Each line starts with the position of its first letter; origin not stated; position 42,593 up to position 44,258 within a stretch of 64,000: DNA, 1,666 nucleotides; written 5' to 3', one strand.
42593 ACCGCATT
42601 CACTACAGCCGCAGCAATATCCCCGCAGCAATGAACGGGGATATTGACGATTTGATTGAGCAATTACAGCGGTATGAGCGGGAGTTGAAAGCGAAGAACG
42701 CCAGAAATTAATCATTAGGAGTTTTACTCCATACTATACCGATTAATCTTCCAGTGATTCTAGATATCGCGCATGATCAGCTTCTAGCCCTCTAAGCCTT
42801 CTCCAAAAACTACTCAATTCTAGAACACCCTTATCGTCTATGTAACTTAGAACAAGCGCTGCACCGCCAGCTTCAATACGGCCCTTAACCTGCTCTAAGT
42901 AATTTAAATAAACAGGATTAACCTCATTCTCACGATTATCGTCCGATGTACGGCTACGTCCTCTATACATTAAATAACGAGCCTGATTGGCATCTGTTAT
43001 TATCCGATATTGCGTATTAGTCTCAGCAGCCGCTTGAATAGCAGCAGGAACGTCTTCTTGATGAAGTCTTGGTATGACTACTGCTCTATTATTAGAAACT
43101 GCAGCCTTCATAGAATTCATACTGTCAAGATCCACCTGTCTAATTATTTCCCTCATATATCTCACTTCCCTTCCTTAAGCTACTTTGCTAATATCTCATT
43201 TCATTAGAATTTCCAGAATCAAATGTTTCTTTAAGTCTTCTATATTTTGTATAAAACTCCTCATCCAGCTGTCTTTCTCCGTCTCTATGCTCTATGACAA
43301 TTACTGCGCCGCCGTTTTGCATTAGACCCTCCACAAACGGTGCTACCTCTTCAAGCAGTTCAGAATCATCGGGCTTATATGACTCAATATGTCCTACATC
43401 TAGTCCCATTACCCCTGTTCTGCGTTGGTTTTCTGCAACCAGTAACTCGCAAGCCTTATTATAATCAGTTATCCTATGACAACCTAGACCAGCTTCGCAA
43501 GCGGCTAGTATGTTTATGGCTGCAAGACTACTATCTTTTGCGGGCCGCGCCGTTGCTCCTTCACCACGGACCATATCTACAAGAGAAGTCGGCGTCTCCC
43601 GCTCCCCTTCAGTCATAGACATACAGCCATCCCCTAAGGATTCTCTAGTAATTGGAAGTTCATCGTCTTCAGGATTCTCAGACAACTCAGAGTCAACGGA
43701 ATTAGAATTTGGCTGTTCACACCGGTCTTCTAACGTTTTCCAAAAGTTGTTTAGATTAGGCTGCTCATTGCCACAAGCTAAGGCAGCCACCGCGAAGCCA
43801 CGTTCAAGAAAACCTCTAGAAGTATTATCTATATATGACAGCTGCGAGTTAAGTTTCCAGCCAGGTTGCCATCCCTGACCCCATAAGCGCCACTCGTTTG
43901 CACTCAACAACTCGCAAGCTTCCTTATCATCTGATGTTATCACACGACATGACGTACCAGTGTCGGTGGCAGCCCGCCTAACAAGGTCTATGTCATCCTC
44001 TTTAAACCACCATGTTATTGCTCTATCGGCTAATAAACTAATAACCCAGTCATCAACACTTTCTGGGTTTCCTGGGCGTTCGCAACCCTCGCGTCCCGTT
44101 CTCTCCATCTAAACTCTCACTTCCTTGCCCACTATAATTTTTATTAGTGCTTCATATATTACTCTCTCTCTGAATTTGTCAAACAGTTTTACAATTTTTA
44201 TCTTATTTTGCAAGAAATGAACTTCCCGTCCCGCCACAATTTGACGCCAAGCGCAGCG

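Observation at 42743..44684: One unrecognised ~100-120 aa domain present four times in three adjacent genes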

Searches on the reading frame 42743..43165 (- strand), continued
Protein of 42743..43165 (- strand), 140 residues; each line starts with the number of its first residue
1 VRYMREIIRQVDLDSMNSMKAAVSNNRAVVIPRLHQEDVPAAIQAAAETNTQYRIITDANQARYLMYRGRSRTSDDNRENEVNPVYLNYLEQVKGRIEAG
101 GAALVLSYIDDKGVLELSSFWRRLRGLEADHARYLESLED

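Call 81: find_encoding_contigs(protein=P0011, flank=5000, max_places=2)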
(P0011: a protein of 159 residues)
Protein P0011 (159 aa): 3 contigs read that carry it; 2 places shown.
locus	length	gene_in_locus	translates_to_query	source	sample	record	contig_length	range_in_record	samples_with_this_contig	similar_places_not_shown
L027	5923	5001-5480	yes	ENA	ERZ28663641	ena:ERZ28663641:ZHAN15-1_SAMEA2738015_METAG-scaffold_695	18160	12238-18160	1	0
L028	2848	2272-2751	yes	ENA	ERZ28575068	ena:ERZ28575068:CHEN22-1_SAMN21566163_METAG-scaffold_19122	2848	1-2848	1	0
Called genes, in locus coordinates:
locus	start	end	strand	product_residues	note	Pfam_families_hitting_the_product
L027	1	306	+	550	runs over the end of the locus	PF03816:LytR_cpsA_psr, PF13399:LytR_C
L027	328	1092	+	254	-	-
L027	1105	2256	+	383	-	PF00089:Trypsin, PF13365:Trypsin_2, PF13180:PDZ_2, PF17820:PDZ_6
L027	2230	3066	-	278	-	PF17827:PrmC_N, PF03602:Cons_hypoth95 (weak), PF05175:MTS, PF06325:PrmA, PF08242:Methyltransf_12 (weak), PF13649:Methyltransf_25 (weak), PF13847:Methyltransf_31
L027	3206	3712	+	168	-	-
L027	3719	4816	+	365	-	-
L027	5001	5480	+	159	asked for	-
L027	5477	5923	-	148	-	?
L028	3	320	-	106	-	?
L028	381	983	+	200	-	-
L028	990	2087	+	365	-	-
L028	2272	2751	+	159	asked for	-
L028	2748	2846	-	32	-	?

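Call 92: list_cluster_members(proteins=[window:42743-43156:-, window:43188-44108:-, window:44316-45413:-, window:45420-46022:-])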
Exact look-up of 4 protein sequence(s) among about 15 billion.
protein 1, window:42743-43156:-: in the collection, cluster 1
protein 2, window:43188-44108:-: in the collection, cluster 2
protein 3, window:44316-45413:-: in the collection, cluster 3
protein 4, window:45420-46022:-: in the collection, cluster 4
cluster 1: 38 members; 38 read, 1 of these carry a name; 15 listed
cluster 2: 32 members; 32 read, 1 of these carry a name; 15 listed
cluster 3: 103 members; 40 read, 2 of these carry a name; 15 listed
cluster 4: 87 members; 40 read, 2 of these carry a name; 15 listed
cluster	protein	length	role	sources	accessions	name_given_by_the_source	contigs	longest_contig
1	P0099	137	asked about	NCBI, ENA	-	-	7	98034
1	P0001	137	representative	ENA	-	-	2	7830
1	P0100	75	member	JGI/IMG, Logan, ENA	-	hypothetical protein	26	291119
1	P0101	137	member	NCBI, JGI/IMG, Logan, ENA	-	-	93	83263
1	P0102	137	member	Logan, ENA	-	-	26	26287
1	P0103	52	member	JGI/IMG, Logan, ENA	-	-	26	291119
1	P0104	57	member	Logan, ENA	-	-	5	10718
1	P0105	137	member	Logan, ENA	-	-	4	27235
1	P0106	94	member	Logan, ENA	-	-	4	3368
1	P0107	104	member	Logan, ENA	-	-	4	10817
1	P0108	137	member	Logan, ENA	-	-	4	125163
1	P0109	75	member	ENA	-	-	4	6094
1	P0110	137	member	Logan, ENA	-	-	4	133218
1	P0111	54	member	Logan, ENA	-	-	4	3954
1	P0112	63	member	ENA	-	-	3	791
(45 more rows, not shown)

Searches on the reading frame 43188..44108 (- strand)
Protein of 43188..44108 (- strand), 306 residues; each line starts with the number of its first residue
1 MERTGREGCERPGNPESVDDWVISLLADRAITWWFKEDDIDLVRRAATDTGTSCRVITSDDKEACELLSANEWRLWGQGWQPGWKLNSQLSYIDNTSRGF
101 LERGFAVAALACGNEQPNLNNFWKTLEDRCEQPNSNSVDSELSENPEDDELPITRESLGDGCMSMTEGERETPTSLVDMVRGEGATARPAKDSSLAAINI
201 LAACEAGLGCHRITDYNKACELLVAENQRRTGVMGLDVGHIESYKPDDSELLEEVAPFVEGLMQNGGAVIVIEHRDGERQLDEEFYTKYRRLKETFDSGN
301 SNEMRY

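Call 4: search_protein_families(library=pfam, proteins=[window:43188-44108:-], max_evalue=1)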
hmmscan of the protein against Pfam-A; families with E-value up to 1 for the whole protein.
window:43188-44108:- (306 aa): 1 family
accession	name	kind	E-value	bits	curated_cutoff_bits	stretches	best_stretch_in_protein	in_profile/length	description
PF14417.12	MEDS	-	0.14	12.4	29.8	0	246-288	8-50/161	MEDS: MEthanogen/methylotroph, DcmR Sensory domain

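Call 5: search_protein_families(library=ncbifam, proteins=[window:43188-44108:-], max_evalue=1)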
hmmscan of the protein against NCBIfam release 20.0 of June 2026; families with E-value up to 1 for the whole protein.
window:43188-44108:- (306 aa): 0 families

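Call 7: find_encoding_contigs(protein=window:43188-44108:-, flank=10000, max_places=10)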
Protein window:43188-44108:- (306 aa): 23 contigs read that carry it; 10 places shown.
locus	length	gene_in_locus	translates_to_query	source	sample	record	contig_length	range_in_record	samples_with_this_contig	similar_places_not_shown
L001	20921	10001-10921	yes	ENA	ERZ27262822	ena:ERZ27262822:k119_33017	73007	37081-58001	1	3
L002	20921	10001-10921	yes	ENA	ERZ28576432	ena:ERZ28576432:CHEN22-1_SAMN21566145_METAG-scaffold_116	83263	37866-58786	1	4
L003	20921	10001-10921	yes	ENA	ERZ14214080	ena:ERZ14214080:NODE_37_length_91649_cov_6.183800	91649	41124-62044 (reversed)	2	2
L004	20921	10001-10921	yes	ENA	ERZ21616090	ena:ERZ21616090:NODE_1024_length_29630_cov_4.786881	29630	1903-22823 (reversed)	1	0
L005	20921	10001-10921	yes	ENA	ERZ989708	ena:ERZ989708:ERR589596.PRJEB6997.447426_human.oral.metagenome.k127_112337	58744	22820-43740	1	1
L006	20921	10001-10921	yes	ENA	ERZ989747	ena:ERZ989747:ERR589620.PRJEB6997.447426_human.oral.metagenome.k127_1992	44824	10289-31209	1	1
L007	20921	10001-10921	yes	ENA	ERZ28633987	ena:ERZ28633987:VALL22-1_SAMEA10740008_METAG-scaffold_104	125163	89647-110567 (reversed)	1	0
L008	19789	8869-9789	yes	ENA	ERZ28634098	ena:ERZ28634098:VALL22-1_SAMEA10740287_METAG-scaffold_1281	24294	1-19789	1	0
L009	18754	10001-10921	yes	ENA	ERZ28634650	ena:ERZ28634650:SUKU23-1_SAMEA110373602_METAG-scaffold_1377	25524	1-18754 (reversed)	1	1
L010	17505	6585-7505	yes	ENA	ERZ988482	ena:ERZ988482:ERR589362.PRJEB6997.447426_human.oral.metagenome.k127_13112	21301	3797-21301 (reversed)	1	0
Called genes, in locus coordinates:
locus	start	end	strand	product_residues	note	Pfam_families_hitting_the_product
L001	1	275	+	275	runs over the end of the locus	PF00483:NTP_transferase, PF12804:NTP_transf_3 (weak)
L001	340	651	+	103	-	PF00829:Ribosomal_L21p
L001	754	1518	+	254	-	PF00142:Fer4_NifH (weak), PF01656:CbiA, PF02374:ArsA_ATPase, PF06564:CBP_BcsQ, PF09140:MipZ, PF10609:ParA, PF13614:AAA_31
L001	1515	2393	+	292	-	PF02195:ParB_N, PF17762:HTH_ParB, PF23552:ParB_C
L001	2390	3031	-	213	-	PF10502:Peptidase_S26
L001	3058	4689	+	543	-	PF03816:LytR_cpsA_psr, PF13399:LytR_C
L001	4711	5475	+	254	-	-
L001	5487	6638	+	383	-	PF00089:Trypsin, PF13365:Trypsin_2, PF13180:PDZ_2, PF17820:PDZ_6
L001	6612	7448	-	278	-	PF08242:Methyltransf_12 (faint), PF17827:PrmC_N, PF03602:Cons_hypoth95 (weak), PF05175:MTS, PF06325:PrmA, PF10294:Methyltransf_16 (faint), PF13649:Methyltransf_25 (weak), PF13847:Methyltransf_31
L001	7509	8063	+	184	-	-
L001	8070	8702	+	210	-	-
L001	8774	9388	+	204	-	-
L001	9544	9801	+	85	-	-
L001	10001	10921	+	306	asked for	-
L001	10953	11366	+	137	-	-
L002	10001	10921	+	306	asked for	-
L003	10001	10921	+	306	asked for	-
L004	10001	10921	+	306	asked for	-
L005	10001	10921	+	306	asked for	-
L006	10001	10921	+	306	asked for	-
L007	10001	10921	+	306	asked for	-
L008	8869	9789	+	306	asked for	-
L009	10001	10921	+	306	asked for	-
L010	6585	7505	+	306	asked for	-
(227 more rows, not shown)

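Call 21: search_protein_families(library=padloc, proteins=[window:43188-44108:-], max_evalue=1)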
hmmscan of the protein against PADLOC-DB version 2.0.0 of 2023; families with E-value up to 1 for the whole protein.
window:43188-44108:- (306 aa): 0 families

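Call 22: search_protein_families(library=phrogs, proteins=[window:43188-44108:-], max_evalue=1)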
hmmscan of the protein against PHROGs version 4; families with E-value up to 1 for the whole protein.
window:43188-44108:- (306 aa): 0 families

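Call 24: predict_structure(protein=window:43188-44108:-)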
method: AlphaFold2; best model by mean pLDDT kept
length: 306 residues; sequences in the alignment: 1
mean_pLDDT: 37.1   pTM: 0.25
mean pLDDT of the five models: 37.1, 36.7, 36.6, 31.6, 28.2
residues with pLDDT >= 90: 0; 70-90: 0; 50-70: 19; < 50: 287
segments of 3 or more residues with pLDDT < 50: 1-39, 51-120, 128-252, 257-259, 261-306
pLDDT, mean of each block of 10 residues (from residue 1): 31 31 30 42 54 45 39 27 26 32 34 44 50 35 33 29 28 30 29 31 31 36 45 39 42 49 45 39 47 44 32
secondary structure, 60 per line:
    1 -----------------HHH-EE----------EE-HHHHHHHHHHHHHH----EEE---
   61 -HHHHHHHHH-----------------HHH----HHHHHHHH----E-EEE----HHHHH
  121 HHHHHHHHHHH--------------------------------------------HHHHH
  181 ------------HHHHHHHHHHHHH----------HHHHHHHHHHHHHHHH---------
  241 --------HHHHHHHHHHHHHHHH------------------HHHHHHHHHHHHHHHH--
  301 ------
elements in order: H37-50 E55-57 H62-70 H95-102 E109-111 H116-131 H176-180 H193-205 H216-231 H249-264 H283-298
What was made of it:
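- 43575..43690 (-): Acidic, low-complexity linker between the two X domains of B (about aa 140-178). AF2 gives no structure here (call 24).
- Tried and rejected: Single-sequence AlphaFold of B failed, with pLDDT 37 (call 24).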

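Call 36: find_related_loci(query=window:43188-44108:-, collection=genome_contigs, flank=8000)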
Query window:43188-44108:- (306 aa) in genome_contigs; peptide patterns used: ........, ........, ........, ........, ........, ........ (x = any residue, [..] = any of these).
36 stretches matched a pattern; 1 encode a relative of the query (tblastn E <= 1e-3); 1 distinct loci.
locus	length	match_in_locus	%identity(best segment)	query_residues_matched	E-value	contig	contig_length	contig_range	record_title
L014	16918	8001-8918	100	1-306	0e+0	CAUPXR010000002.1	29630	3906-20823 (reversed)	MAG TPA_asm: uncultured Candidatus Saccharibacteria bacterium isolate ERR9968936_bin.53_MetaWRAP_v1.3_MAG genome assembl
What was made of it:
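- Tried and rejected: A genome scan with B found one species representative only, a Candidatus Saccharibacteria MAG (call 36).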

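Call 73: search_dna_similar(query=window:43188-44108:-, collection=phages, mode=protein, max_evalue=0.01, max_rows=10)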
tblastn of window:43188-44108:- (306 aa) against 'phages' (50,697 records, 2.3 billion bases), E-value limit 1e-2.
No match.
